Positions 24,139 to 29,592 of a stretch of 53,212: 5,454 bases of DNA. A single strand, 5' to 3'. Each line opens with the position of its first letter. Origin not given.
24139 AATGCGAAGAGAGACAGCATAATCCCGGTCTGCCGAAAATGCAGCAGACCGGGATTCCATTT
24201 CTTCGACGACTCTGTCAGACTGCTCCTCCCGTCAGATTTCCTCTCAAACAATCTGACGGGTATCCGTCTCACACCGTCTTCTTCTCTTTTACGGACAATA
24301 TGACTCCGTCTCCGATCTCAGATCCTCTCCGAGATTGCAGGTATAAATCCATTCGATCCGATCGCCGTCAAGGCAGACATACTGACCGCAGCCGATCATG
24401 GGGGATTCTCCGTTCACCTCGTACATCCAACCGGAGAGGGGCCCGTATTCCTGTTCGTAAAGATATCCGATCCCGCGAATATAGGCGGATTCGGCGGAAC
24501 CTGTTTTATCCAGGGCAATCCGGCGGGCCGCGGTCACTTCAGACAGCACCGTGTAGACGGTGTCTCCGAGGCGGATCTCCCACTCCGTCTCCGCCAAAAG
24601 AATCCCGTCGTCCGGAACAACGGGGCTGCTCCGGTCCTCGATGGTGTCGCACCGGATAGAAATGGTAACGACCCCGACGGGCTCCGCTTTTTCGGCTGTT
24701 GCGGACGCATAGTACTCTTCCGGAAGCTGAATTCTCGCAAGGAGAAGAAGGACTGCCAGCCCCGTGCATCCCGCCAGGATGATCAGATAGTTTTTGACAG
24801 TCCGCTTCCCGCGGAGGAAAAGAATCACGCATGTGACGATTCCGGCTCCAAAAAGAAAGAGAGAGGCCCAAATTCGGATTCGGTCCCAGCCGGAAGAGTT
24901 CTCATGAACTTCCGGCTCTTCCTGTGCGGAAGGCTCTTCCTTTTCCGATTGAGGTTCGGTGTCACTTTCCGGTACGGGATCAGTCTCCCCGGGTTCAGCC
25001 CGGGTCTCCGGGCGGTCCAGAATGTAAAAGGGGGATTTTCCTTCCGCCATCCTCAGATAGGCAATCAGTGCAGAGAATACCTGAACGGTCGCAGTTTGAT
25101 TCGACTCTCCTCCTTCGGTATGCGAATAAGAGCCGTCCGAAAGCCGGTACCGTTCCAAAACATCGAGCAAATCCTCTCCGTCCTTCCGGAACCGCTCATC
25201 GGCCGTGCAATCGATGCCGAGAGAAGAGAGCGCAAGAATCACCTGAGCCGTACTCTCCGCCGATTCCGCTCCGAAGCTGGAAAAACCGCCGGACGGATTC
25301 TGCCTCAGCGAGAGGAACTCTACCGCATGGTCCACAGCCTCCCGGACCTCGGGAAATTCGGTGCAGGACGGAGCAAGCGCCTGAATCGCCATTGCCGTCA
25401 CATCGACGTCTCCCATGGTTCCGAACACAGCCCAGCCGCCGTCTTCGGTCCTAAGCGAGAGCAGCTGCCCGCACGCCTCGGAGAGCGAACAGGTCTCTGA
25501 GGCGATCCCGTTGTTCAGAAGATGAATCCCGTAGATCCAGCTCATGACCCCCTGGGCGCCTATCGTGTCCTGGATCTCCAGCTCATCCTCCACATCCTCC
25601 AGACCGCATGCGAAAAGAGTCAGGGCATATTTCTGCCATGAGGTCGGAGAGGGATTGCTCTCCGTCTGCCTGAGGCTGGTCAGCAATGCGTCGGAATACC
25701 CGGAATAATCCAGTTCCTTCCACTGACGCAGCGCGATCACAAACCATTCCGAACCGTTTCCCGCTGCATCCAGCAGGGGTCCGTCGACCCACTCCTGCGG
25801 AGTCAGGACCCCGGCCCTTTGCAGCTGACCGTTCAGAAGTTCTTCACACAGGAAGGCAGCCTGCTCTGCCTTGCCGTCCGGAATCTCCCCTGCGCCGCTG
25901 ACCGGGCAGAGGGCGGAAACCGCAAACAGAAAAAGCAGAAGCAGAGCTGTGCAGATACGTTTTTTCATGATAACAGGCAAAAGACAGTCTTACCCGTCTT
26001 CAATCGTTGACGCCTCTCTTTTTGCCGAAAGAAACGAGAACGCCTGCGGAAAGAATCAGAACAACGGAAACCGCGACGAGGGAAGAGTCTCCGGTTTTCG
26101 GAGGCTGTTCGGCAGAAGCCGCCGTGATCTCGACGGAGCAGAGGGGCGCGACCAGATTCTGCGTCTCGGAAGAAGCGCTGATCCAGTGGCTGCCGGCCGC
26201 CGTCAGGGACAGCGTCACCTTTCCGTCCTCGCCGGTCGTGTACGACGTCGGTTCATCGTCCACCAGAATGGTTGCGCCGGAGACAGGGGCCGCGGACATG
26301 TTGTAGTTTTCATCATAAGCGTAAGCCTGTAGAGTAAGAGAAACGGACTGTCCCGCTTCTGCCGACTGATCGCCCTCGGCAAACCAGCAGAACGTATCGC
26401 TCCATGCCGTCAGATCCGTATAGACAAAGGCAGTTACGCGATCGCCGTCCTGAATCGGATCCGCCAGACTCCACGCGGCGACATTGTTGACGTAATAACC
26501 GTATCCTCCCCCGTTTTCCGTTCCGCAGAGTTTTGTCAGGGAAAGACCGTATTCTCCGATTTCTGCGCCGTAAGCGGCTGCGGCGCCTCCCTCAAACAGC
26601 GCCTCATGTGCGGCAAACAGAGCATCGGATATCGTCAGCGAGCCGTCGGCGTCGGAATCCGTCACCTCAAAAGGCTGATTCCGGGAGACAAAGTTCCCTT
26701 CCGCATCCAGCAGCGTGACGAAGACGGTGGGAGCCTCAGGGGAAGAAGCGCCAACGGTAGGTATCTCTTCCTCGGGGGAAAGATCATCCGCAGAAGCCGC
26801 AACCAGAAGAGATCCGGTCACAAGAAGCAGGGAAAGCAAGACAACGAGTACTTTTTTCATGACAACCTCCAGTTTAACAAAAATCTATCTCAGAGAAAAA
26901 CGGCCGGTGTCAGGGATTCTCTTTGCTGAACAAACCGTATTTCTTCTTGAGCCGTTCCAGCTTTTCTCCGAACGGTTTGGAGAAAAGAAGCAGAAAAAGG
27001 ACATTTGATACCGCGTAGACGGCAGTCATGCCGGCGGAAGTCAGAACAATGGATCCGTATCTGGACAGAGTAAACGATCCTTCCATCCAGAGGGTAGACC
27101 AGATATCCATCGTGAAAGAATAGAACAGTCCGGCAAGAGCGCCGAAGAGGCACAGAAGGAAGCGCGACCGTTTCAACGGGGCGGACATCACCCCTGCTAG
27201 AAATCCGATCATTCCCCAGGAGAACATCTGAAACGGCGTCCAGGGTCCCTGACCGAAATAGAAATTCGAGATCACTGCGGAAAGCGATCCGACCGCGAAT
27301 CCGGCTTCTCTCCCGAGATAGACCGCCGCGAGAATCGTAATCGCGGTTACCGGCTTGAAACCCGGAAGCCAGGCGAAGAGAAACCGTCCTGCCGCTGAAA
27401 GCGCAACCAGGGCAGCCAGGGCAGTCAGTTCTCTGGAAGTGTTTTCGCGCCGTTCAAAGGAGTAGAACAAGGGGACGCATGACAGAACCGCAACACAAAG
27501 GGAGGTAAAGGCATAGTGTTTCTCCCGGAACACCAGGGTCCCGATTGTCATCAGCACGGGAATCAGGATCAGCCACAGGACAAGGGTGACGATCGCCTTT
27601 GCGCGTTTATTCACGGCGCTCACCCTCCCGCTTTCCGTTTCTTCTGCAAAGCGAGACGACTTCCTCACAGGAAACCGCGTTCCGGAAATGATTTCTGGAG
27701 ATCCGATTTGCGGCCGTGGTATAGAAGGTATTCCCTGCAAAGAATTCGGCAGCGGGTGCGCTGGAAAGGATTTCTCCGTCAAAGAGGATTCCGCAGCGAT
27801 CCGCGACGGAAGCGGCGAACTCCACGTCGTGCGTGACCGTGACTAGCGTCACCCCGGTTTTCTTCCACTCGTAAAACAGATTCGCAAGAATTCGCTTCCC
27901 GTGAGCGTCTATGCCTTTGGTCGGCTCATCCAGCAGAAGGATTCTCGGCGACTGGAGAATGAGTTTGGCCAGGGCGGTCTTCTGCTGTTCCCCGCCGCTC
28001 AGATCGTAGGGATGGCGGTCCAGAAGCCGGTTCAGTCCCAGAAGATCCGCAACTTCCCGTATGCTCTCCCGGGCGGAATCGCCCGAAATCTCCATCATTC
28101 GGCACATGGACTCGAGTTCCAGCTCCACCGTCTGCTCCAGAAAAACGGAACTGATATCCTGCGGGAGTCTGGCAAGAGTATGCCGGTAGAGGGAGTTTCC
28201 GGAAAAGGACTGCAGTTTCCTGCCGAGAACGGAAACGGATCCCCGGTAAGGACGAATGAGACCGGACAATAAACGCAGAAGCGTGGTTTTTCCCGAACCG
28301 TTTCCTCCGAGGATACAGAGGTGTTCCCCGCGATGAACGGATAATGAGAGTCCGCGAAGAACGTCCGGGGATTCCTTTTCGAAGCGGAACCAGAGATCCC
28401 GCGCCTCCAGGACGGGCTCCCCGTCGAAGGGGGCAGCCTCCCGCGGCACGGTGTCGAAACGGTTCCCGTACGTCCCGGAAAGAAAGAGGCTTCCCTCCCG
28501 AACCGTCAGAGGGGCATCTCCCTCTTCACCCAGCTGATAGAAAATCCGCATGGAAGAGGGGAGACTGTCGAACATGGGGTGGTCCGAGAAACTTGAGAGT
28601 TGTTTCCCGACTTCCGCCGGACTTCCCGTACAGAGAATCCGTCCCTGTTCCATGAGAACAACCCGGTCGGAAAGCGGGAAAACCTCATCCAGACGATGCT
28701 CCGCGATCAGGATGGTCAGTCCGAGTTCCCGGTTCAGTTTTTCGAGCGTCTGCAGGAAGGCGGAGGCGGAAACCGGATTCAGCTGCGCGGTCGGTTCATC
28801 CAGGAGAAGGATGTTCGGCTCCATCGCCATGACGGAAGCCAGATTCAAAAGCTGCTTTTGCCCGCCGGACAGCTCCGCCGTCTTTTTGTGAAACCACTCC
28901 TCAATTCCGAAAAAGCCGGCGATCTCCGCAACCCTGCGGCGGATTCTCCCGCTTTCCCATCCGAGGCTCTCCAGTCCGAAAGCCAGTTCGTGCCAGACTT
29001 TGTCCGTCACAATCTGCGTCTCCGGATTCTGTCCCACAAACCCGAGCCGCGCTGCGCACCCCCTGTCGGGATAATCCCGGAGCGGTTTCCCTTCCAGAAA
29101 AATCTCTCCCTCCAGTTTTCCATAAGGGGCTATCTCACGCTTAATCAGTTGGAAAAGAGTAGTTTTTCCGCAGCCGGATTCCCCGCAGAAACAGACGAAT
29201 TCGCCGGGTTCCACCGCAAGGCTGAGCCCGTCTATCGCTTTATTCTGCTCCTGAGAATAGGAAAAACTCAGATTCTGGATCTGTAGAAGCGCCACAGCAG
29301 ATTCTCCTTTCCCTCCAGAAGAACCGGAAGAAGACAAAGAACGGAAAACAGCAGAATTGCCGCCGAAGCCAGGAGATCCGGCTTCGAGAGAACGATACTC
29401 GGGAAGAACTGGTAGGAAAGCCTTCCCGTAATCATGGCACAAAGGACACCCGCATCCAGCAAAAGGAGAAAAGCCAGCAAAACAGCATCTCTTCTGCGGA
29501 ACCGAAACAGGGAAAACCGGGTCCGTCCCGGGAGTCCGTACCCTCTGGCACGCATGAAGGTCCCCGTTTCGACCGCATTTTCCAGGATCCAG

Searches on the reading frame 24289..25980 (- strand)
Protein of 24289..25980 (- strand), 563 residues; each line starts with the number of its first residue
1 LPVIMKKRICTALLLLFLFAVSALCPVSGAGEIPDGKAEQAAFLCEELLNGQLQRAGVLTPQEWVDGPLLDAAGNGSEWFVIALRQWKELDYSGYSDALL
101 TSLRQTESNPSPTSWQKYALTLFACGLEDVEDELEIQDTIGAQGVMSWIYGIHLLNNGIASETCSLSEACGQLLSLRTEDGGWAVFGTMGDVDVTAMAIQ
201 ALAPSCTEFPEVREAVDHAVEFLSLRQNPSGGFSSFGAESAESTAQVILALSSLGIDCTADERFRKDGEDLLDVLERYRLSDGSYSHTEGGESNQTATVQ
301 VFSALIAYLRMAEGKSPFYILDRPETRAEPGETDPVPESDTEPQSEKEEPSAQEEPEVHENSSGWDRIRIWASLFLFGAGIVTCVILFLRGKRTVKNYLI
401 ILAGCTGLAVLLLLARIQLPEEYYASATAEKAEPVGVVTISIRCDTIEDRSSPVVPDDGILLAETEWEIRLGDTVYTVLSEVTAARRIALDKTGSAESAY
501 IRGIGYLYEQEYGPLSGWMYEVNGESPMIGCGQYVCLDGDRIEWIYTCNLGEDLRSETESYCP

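Call 14: search_protein_families(library=pfam, proteins=[window:24289-25980:-], max_evalue=0.0001)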
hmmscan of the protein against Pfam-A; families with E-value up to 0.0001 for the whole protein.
window:24289-25980:- (563 aa): 1 family
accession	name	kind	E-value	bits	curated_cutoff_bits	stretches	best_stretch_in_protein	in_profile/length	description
PF14478.12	DUF4430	-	3.3e-15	56.7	23.8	1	472-547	1-71/72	Domain of unknown function (DUF4430)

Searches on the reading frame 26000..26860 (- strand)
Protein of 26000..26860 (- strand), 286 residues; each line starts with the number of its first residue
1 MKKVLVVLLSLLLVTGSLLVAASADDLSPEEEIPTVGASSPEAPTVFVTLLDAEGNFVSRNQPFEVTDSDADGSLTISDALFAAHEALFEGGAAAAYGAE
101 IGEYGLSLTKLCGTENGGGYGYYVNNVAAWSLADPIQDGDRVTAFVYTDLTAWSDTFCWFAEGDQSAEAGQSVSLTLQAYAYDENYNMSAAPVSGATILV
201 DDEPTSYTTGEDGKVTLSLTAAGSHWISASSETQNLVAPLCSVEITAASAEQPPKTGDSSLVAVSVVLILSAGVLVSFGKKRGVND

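Call 14: search_protein_families(library=pfam, proteins=[window:26000-26860:-], max_evalue=0.0001)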
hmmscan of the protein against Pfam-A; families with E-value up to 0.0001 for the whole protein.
window:26000-26860:- (286 aa): 0 families

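Call 69: search_protein_families(library=pfam, proteins=[window:26000-26860:-], max_evalue=1)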
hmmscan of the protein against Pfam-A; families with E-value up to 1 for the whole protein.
window:26000-26860:- (286 aa): 3 families
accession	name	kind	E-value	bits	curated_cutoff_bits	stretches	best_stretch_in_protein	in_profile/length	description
PF13620.12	CarboxypepD_reg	-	0.00011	22.9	32.3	1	189-232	10-57/82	Carboxypeptidase regulatory-like domain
PF13715.12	CarbopepD_reg_2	-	0.058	13.9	32.2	1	189-230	10-51/88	CarboxypepD_reg-like domain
PF10670.15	DUF4198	-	0.14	12.7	34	1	203-232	179-208/209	Domain of unknown function (DUF4198)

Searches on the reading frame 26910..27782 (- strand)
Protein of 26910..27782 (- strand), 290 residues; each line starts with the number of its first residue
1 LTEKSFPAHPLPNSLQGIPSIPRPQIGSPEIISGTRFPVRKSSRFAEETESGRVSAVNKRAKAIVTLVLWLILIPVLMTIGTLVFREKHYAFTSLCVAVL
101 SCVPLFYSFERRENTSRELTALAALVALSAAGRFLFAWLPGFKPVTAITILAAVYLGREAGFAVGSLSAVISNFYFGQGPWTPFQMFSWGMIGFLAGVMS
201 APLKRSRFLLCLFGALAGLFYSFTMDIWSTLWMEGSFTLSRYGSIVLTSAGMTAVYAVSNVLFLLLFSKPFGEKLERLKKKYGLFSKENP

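Call 14: search_protein_families(library=pfam, proteins=[window:26910-27782:-], max_evalue=0.0001)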
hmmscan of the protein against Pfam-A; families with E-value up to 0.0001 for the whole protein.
window:26910-27782:- (290 aa): 2 families
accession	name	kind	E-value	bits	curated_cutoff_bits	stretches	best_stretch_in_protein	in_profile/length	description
PF07155.17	ECF-ribofla_trS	-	8.1e-08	32.9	26.7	1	115-256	3-155/172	ECF-type riboflavin transporter, S component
PF12822.12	ECF_trnsprt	-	6.5e-05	23.5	30.7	1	118-269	2-128/169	ECF transporter, substrate-specific component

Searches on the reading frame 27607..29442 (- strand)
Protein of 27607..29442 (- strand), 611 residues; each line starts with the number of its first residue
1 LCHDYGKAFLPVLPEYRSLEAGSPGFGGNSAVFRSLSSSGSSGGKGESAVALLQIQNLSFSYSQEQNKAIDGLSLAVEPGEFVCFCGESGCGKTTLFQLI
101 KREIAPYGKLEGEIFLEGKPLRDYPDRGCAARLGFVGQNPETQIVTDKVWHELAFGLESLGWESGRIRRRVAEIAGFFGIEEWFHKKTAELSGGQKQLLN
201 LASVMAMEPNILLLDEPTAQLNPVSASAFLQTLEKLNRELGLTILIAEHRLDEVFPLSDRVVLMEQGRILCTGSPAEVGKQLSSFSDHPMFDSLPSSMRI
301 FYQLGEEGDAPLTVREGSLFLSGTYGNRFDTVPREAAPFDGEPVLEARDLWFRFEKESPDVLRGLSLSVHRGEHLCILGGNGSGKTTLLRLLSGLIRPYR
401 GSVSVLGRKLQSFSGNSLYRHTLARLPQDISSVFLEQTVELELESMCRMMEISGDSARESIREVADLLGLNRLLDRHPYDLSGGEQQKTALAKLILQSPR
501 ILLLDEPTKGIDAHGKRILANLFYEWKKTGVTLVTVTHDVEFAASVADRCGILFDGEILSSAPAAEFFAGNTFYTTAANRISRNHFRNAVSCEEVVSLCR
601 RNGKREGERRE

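Call 14: search_protein_families(library=pfam, proteins=[window:27607-29442:-], max_evalue=0.0001)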
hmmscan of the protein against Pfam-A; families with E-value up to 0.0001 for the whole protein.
window:27607-29442:- (611 aa): 11 families
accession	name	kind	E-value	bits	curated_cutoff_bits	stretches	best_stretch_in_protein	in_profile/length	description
PF00005.33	ABC_tran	-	4.7e-58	196.1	25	2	362-508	1-136/137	ABC transporter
PF13304.12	AAA_21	-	4.1e-19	70.2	27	0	477-541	234-301/304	AAA domain, putative AbiEii toxin, Type IV TA system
PF02463.25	SMC_N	-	1e-08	35.3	40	0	190-240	136-190/220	RecF/RecN/SMC N terminal domain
PF13476.12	AAA_23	-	5.7e-07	30.8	27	0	81-101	20-40/201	AAA domain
PF05729.18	NACHT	-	7.5e-06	26.3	26.7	0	83-105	3-25/167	NACHT domain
PF13401.12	AAA_22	-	8.5e-06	26.5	27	0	81-104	6-29/130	AAA domain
PF13191.12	AAA_16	-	1.3e-05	26.2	32.6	0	370-468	22-124/167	AAA ATPase domain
PF00004.35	AAA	-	1.8e-05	25.7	21.2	0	83-104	1-22/131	ATPase family associated with various cellular activities (AAA)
PF13558.12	SbcC_Walker_B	-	2.2e-05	25.1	27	0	181-204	23-46/90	SbcC/RAD50-like, Walker B motif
PF13555.12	AAA_29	-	3.8e-05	23.8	27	0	368-389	18-39/61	P-loop containing region of AAA domain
PF03193.22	RsgA_GTPase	-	4.1e-05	23.9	30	0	60-103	87-129/174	RsgA GTPase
